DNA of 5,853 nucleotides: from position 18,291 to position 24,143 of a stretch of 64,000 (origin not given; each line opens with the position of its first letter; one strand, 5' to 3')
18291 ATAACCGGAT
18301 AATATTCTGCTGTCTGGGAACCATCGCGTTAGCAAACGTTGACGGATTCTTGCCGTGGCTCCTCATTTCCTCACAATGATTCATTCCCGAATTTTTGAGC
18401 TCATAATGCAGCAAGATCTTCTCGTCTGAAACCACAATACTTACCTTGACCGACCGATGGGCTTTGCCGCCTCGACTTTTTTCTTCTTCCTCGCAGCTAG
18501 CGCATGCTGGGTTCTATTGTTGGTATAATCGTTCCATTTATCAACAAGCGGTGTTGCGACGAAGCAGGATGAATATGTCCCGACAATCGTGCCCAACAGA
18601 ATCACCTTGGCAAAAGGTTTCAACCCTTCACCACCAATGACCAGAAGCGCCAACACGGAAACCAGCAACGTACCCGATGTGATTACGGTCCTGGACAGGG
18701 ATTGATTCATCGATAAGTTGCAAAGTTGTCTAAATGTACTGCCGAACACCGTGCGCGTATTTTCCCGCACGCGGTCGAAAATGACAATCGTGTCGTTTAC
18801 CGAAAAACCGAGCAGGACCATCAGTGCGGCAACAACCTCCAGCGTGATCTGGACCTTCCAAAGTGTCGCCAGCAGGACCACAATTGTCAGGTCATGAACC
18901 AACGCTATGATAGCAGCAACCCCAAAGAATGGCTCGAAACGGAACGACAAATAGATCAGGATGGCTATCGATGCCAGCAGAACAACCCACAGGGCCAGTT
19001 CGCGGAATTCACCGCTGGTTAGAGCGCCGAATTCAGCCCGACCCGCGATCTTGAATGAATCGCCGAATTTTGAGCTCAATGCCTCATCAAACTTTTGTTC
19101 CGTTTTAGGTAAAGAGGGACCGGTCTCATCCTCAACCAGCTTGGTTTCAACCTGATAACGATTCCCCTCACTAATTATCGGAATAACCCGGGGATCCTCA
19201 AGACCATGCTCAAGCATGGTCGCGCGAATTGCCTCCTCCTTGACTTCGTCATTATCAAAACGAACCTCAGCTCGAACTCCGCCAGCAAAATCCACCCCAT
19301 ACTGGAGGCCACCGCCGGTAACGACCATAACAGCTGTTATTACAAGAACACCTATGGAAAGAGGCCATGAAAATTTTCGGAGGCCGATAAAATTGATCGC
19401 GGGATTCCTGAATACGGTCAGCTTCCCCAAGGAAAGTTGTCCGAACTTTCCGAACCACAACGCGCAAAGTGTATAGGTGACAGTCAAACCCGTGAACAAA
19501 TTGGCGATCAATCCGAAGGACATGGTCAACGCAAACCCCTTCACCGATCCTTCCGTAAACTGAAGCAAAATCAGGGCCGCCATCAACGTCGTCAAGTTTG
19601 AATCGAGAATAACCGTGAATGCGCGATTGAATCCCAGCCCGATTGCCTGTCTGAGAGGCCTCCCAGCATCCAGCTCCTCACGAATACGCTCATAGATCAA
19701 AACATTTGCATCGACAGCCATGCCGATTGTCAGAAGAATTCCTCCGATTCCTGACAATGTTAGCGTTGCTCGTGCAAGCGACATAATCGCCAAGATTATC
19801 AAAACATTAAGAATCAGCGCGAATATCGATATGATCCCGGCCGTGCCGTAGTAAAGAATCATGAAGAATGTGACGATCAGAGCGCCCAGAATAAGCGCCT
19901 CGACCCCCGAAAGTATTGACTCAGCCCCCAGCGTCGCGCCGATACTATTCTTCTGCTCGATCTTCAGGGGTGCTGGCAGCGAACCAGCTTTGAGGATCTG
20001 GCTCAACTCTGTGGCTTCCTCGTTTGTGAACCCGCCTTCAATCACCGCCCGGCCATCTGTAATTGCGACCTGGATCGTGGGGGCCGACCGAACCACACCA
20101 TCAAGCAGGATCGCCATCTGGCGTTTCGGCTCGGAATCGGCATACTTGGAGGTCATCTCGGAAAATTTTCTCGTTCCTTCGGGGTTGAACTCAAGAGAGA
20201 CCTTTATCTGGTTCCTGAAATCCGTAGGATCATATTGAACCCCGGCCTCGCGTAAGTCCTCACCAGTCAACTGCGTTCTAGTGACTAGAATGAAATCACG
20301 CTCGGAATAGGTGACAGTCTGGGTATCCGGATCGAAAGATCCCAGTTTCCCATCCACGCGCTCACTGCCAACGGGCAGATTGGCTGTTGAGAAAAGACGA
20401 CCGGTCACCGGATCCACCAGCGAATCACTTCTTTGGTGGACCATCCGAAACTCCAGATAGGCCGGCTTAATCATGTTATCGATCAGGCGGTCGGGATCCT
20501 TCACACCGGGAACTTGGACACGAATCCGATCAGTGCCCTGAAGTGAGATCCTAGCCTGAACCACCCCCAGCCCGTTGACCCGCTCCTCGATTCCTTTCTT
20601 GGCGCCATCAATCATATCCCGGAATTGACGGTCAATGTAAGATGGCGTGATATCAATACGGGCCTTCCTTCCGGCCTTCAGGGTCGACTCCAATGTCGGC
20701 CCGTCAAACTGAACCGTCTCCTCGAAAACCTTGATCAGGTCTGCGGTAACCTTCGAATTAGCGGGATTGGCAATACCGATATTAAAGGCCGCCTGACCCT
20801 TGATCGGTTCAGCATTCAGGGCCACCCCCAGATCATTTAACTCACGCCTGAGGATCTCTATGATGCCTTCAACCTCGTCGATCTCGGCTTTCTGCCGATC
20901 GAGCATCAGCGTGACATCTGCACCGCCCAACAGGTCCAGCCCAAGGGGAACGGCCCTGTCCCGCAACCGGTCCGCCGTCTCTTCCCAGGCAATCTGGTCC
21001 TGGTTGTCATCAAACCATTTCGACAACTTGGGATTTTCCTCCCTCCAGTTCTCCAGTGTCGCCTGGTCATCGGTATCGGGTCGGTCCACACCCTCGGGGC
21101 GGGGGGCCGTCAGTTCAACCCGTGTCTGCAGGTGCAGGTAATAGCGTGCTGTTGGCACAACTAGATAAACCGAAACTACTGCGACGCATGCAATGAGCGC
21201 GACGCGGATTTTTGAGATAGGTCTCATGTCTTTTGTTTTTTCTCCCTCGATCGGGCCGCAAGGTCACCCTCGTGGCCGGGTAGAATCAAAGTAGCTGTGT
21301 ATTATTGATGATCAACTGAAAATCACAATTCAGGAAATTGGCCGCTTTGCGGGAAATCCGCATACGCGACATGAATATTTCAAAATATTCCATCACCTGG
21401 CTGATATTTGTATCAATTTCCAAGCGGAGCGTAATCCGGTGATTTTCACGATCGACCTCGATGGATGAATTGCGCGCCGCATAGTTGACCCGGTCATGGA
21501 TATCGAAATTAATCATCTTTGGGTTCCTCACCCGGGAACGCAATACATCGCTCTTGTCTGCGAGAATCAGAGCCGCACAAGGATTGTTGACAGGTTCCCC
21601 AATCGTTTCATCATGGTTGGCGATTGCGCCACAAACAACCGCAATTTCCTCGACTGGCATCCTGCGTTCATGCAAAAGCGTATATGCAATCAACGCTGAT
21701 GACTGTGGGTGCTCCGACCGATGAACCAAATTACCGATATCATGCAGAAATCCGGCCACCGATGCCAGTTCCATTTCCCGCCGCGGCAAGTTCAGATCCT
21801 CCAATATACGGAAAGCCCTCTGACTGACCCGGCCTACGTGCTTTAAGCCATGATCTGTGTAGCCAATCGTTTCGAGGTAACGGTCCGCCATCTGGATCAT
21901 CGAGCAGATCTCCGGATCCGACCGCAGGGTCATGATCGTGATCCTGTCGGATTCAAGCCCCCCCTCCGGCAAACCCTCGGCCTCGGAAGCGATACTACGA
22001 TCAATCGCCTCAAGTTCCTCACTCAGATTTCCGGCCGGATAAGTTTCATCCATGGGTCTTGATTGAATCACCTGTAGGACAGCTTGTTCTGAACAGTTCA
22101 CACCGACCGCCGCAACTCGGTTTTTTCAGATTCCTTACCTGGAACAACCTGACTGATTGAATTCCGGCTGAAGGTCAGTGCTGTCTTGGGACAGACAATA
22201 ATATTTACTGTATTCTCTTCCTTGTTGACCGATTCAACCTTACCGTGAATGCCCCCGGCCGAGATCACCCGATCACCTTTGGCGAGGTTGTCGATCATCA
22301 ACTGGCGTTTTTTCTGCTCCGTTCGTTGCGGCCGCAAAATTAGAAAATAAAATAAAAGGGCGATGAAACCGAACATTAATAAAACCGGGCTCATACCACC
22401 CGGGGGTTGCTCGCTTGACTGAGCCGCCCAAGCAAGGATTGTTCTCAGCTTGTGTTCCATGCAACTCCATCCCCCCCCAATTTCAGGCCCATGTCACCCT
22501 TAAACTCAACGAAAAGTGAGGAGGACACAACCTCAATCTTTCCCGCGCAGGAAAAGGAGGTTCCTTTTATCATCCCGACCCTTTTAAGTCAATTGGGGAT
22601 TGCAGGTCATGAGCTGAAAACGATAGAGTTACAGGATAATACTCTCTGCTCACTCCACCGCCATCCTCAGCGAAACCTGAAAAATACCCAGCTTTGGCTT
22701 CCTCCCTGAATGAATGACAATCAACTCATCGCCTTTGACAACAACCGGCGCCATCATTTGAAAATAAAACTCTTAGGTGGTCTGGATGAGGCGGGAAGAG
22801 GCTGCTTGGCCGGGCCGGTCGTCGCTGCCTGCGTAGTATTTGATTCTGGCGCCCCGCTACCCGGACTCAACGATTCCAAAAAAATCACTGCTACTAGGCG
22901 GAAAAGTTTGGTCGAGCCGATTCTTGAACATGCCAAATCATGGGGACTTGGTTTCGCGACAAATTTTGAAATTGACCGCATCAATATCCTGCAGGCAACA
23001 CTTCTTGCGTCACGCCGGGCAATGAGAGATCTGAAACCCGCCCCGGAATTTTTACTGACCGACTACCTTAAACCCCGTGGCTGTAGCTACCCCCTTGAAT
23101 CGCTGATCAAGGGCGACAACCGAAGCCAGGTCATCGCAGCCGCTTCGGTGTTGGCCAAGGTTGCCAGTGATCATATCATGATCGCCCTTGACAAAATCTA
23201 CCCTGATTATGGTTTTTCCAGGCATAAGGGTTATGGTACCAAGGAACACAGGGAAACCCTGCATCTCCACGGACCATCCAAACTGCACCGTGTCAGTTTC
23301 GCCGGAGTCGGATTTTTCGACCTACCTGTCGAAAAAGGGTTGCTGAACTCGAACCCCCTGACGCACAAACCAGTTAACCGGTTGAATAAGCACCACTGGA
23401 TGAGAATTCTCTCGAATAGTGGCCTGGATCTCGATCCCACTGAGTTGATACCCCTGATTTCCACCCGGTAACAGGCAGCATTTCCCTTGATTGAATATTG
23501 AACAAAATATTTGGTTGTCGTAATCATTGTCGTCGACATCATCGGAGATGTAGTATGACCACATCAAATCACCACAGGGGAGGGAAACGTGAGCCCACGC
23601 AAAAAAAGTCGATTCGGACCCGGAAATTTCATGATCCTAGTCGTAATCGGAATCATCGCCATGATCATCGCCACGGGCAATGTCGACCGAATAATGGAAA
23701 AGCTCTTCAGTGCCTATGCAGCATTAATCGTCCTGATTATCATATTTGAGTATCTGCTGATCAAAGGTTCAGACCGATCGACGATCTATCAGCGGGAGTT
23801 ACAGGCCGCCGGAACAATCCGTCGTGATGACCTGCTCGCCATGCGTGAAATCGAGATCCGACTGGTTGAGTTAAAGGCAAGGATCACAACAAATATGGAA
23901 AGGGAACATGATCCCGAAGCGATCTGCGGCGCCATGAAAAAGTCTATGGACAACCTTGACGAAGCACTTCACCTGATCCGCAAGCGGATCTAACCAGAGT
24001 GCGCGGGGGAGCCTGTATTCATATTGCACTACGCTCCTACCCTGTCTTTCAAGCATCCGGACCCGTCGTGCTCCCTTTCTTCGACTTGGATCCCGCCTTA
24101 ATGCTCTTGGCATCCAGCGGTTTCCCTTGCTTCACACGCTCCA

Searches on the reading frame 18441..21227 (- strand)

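Call 106: search_protein_families(library=pfam, proteins=[window:18441-21227:-], max_evalue=0.00001)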
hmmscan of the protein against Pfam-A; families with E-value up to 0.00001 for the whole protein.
window:18441-21227:- (928 aa): 6 families
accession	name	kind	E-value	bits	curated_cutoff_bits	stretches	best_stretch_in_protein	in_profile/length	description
PF02355.23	SecD_SecF_C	-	2.3e-72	242.9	20.5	2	720-898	8-186/189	Protein export membrane protein SecD/SecF, C-terminal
PF22599.2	SecDF_P1_head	-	1.6e-28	99.3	27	1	310-419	10-114/114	SecDF, P1 head subdomain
PF21760.3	SecD_1st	-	1.2e-16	60.3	27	1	207-264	2-59/60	Protein translocase subunit SecDF, P1 domain, N-terminal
PF07549.19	Sec_GG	-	2.1e-06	27.5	20.3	0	640-660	7-27/28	SecD/SecF GG Motif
PF03176.21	MMPL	-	4.8e-06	26.2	20.5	1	445-596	162-306/333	MMPL family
PF00873.25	ACR_tran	-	9.4e-06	24.1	28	1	436-591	328-489/1021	AcrB/AcrD/AcrF family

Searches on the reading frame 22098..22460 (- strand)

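Call 106: search_protein_families(library=pfam, proteins=[window:22098-22460:-], max_evalue=0.00001)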
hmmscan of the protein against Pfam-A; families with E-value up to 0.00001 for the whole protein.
window:22098-22460:- (120 aa): 1 family
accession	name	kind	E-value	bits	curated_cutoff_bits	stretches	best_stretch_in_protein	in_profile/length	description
PF02699.20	YajC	-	2.9e-23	82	28.2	1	27-104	3-78/78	Preprotein translocase subunit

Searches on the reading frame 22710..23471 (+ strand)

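Call 106: search_protein_families(library=pfam, proteins=[window:22710-23471:+], max_evalue=0.00001)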
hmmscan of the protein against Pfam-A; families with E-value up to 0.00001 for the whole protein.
window:22710-23471:+ (253 aa): 1 family
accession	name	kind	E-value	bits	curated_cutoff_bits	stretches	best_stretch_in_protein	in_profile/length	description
PF01351.25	RNase_HII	-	3.2e-31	109.2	25.8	1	24-198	2-197/199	Ribonuclease HII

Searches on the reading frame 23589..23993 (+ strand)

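Call 4: search_protein_families(library=pfam, proteins=[window:23589-23993:+], max_evalue=1)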
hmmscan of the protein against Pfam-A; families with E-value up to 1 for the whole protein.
window:23589-23993:+ (134 aa): 1 family
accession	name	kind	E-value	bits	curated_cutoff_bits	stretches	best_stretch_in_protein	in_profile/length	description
PF12725.13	DUF3810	-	0.062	13.1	28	1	15-131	33-148/311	Protein of unknown function (DUF3810)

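Call 5: search_protein_families(library=ncbifam, proteins=[window:23589-23993:+], max_evalue=1)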
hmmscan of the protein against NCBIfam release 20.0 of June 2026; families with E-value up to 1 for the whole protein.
window:23589-23993:+ (134 aa): 2 families
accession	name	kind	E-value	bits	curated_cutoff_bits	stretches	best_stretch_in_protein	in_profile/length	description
TIGR02920.1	acc_sec_Y2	equivalog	0.0087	14.9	249.6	1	5-58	146-198/395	accessory Sec system protein translocase subunit SecY2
NF004933.0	PRK06287.1-4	equivalog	0.097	12.9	238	1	5-35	16-46/122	cobalt transport protein CbiN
